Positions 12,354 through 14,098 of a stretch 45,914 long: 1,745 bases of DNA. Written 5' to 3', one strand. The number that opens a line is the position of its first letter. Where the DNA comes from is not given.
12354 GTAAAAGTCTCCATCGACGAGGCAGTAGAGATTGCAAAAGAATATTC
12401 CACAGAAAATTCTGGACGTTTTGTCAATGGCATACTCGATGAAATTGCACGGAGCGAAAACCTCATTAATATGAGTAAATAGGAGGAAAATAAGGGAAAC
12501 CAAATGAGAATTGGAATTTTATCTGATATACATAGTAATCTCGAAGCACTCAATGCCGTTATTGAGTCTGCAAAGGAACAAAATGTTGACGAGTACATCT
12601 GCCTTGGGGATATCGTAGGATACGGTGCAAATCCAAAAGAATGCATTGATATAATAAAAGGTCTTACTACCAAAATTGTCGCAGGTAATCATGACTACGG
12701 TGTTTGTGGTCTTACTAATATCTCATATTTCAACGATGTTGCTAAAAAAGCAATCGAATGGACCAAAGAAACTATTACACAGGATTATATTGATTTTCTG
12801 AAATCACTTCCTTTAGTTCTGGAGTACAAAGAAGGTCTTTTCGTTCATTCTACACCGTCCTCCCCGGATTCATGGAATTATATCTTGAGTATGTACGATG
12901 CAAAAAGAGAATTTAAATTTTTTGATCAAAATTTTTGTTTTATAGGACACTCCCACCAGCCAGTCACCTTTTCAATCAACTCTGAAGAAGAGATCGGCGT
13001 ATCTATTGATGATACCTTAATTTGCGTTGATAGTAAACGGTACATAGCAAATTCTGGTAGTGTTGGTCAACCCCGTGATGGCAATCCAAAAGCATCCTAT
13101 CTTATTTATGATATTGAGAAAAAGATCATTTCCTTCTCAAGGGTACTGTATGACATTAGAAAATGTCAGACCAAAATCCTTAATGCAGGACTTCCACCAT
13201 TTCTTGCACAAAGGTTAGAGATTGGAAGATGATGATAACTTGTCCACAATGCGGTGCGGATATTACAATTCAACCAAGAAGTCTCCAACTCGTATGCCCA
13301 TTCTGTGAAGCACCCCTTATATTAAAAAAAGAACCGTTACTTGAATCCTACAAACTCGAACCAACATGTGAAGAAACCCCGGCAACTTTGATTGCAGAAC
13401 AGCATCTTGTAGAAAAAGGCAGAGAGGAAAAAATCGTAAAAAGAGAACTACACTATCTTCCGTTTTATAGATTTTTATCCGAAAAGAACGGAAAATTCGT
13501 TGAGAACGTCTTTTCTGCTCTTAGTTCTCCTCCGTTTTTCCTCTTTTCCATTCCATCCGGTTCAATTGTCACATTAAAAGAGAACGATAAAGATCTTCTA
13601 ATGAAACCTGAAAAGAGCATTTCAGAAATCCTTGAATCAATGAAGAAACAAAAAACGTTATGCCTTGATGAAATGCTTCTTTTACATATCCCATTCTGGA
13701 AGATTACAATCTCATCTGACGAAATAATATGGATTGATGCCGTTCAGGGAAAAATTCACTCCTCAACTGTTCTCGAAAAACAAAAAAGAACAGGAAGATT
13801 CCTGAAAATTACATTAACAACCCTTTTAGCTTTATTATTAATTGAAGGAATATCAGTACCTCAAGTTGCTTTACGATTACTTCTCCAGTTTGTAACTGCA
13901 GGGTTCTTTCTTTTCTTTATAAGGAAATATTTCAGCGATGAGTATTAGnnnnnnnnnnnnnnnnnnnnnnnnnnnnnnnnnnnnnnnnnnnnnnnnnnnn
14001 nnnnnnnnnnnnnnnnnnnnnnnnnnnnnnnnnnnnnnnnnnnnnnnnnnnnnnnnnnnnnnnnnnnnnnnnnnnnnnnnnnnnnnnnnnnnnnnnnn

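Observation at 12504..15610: Metallophosphoesterase translationally coupled to three paralogous CxxCGA-x12-CxxC zinc-ribbon proteins; an uncharacterised four-gene module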

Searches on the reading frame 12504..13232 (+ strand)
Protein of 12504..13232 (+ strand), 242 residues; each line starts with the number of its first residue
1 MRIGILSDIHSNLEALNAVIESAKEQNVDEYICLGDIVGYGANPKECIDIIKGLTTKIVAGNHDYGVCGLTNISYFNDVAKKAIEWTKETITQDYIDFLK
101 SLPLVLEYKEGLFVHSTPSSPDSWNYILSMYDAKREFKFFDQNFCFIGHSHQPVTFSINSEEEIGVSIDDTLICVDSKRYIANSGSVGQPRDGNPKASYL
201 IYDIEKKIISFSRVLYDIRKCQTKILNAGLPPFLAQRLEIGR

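Call 3: search_protein_families(library=pfam, proteins=[window:12504-13232:+], max_evalue=1)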
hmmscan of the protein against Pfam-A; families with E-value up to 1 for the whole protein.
window:12504-13232:+ (242 aa): 4 families
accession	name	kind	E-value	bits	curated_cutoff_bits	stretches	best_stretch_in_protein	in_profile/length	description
PF12850.12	Metallophos_2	-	1.5e-20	74.2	27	1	1-206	1-153/154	Calcineurin-like phosphoesterase superfamily domain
PF00149.33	Metallophos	-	8.2e-14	52.9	21.5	1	1-116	1-115/191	Calcineurin-like phosphoesterase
PF14582.11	Metallophos_3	-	0.038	13.8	28.2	1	5-46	10-51/259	Metallophosphoesterase, calcineurin superfamily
PF06874.16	FBPase_2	-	0.21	10.2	27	1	11-65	167-222/639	Firmicute fructose-1,6-bisphosphatase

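Call 4: search_protein_families(library=ncbifam, proteins=[window:12504-13232:+], max_evalue=1)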
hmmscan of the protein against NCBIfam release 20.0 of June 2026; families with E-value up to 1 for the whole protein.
window:12504-13232:+ (242 aa): 9 families
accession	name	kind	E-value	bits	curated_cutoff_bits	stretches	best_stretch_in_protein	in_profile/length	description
NF006988.0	PRK09453.1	equivalog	1.7e-09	37.8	117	1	1-54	1-62/183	phosphodiesterase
TIGR00040.1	yfcE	subfamily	3.5e-08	33.7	56.25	1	1-76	1-64/158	YfcE family phosphodiesterase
NF001204.0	PRK00166.1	equivalog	6.5e-06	25.6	176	1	5-115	5-120/276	symmetrical bis(5'-nucleosyl)-tetraphosphatase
TIGR03729.1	acc_ester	subfamily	0.00058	19.3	148.25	1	2-66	1-74/239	putative phosphoesterase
NF008516.0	PRK11439.1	equivalog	0.0065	16.5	326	1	3-64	19-81/218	protein-serine/threonine phosphatase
TIGR00668.1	apaH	equivalog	0.0088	15.5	222.85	1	5-114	5-117/279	bis(5'-nucleosyl)-tetraphosphatase (symmetrical) ApaH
NF008460.0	PRK11340.1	equivalog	0.088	12.2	188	1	1-67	50-126/271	phosphodiesterase YaeI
TIGR04123.1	P_estr_lig_assc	hypoth_equivalog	0.093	12.1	150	1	9-65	49-110/207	ligase-associated DNA damage response endonuclease PdeM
TIGR04217.1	archae_ser_T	exception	0.12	12.1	200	1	33-92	68-129/221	archaetidylserine synthase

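Call 32: search_solved_structures(query=window:12504-13229:+, max_evalue=0.001)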
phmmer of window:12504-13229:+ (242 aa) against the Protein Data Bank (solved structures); distinct sequences matched with E-value up to 0.001: 4.
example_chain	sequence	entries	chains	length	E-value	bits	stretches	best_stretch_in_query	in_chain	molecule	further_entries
3rqz_A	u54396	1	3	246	3.2e-49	170.8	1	1-241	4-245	Metallophosphoesterase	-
1nnw_A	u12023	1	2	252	2.1e-10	43.7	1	3-111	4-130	hypothetical protein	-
3qfm_A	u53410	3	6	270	6.2e-09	38.8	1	2-141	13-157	Putative uncharacterized protein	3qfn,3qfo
2gju_A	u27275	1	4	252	9.3e-07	31.7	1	3-111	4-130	252aa long hypothetical protein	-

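Call 80: search_protein_families(library=padloc, proteins=[window:12504-13232:+], max_evalue=0.01)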
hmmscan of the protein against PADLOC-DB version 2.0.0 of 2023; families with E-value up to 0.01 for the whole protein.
window:12504-13232:+ (242 aa): 0 families

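Call 81: search_protein_families(library=phrogs, proteins=[window:12504-13232:+], max_evalue=0.01)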
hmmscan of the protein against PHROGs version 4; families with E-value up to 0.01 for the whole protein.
window:12504-13232:+ (242 aa): 5 families
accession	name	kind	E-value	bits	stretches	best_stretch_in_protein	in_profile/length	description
phrog_246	-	other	6.1e-14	52.9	1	5-126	180-317/417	NinI-like serine-threonine phosphatase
phrog_1649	-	other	6.5e-07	29.3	1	1-65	36-105/308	metallo-phosphoesterase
phrog_547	-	other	8.1e-05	22.8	1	20-170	63-184/245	phosphoesterase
phrog_8238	-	DNA, RNA and nucleotide metabolism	0.00015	21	1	2-73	173-250/737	RNA ligase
phrog_20114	-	other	0.0042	18.4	1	2-67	4-73/131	phosphoesterase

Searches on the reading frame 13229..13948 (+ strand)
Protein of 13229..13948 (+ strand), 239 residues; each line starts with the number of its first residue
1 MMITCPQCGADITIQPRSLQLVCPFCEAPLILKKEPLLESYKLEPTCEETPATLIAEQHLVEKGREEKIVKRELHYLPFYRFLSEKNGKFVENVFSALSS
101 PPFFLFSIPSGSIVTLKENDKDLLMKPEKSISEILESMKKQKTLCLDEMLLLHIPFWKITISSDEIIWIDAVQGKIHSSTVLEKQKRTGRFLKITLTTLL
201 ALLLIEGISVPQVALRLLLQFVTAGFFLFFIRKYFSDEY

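Call 3: search_protein_families(library=pfam, proteins=[window:13229-13948:+], max_evalue=1)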
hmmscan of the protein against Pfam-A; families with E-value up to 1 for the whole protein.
window:13229-13948:+ (239 aa): 16 families
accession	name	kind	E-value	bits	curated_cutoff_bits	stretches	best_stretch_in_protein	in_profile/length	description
PF01396.24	Zn_ribbon_Top1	-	0.004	17.4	32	0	3-14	2-13/39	Topoisomerase DNA binding C4 zinc finger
PF13248.11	Zn_ribbon_3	-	0.0056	16.6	27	1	2-30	2-26/26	zinc-ribbon domain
PF08271.17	Zn_Ribbon_TF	-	0.016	15.2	29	1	4-27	2-26/43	TFIIB zinc-binding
PF21344.3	Zn_ribbon_LysW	-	0.029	14.4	27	1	4-15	2-13/46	Alpha-aminoadipate carrier protein LysW-like, globular domain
PF06221.18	zf-C2HC5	-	0.041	14.3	25.8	1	4-35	19-49/54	Putative zinc finger motif, C2HC5-type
PF23548.1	Zn_ribbon_FGT1_2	-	0.044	13.8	27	1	3-14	21-32/35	FORGETTER1 second zinc ribbon domain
PF23547.1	Zn_ribbon_FGT1_1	-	0.069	13.2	27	1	3-32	3-32/35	FORGETTER1 first zinc ribbon domain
PF12773.13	DZR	-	0.071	13.7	27.3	1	4-32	14-36/45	Double zinc ribbon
PF07191.17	Zn_ribbon_6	-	0.098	13.1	25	1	3-49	1-34/67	Double zinc ribbon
PF13717.11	Zn_ribbon_4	-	0.15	12.5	30.3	1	1-17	1-17/36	zinc-ribbon domain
PF08274.17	Zn_Ribbon_YjdM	-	0.16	12.5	30.8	1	5-26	5-25/30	PhnA Zinc-Ribbon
PF03966.22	Trm112p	-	0.19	12.1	22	0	2-26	7-31/40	Trm112p-like protein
PF25164.1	CoiA_N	-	0.22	11.5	26.3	1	20-34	17-31/50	Competence protein CoiA, N-terminal domain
PF25207.1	DUF7837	-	0.23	11.9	27.8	0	4-13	7-16/47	Domain of unknown function (DUF7837)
PF21349.2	RUBY_RBDX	-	0.24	11.3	26.5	0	4-11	18-25/30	Rubrerythrin, rubredoxin-like domain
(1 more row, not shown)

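Call 4: search_protein_families(library=ncbifam, proteins=[window:13229-13948:+], max_evalue=1)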
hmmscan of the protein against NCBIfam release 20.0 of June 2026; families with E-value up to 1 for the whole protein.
window:13229-13948:+ (239 aa): 5 families
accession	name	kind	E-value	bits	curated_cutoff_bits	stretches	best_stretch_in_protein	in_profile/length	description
NF001607.0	PRK00398.1-4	equivalog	0.09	12.5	89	0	3-17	29-43/53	DNA-directed RNA polymerase subunit P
NF011481.0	PRK14890.1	equivalog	0.21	11.6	61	1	4-32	11-39/61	putative Zn-ribbon RNA-binding protein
NF038384.1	zinc_YnfU_fam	subfamily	0.21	11.2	36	0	2-28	16-46/52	YnfU family zinc-binding protein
NF041914.1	HVO_2523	equivalog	0.22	11.5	60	0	23-31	3-11/33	HVO_2523 family zinc finger protein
TIGR02098.1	MJ0042_CXXC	domain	0.31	10.8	20.9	1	1-15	1-15/38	MJ0042-type zinc finger domain-containing protein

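Call 19: find_homologous_proteins(query=window:13229-13948:+, max_evalue=0.001)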
Query window:13229-13948:+ (239 aa): 17 proteins with E <= 0.001 among 635 candidates.
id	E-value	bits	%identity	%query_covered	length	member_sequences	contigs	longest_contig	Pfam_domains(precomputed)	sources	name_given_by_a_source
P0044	9.1e-150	514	98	100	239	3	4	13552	-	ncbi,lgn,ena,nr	ncbi:zinc ribbon domain-containing protein [candidate division WOR-3 bacterium]|nr:zinc ribbon domai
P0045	3.4e-94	333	65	100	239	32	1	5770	-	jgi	-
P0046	7.0e-89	315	63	97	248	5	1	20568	-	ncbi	-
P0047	1.2e-83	298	59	100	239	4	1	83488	-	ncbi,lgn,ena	-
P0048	1.3e-80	288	56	100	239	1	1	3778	-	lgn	-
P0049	3.7e-76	274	56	100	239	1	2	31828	-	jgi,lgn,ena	-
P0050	1.2e-72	262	51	100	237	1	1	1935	-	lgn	-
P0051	2.1e-71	258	53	97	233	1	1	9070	-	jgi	jgi:uncharacterized membrane protein YobD (UPF0266 family)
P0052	5.7e-71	257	50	97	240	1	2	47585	-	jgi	jgi:hypothetical protein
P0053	4.2e-70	254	51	100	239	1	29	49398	-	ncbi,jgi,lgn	-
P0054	7.1e-69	250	50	97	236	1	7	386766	-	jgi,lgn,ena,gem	-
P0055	1.9e-68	248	51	98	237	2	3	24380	-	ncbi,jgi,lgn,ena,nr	ncbi:MAG: hypothetical protein B5M53_10805 [Candidatus Cloacimonas sp. 4484_209]|nr:MAG: hypothetica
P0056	4.2e-68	247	50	99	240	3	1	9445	-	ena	-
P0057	1.5e-67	245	51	99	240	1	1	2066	-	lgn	-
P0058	1.4e-64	236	49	99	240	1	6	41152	-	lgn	-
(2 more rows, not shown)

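Call 80: search_protein_families(library=padloc, proteins=[window:13229-13948:+], max_evalue=0.01)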
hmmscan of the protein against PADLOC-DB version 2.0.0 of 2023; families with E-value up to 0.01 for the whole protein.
window:13229-13948:+ (239 aa): 0 families

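Call 81: search_protein_families(library=phrogs, proteins=[window:13229-13948:+], max_evalue=0.01)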
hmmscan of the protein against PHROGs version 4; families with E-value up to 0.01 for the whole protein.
window:13229-13948:+ (239 aa): 1 family
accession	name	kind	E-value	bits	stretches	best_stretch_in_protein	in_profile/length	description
phrog_4875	-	unknown function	0.0021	19.2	1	3-35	13-46/77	-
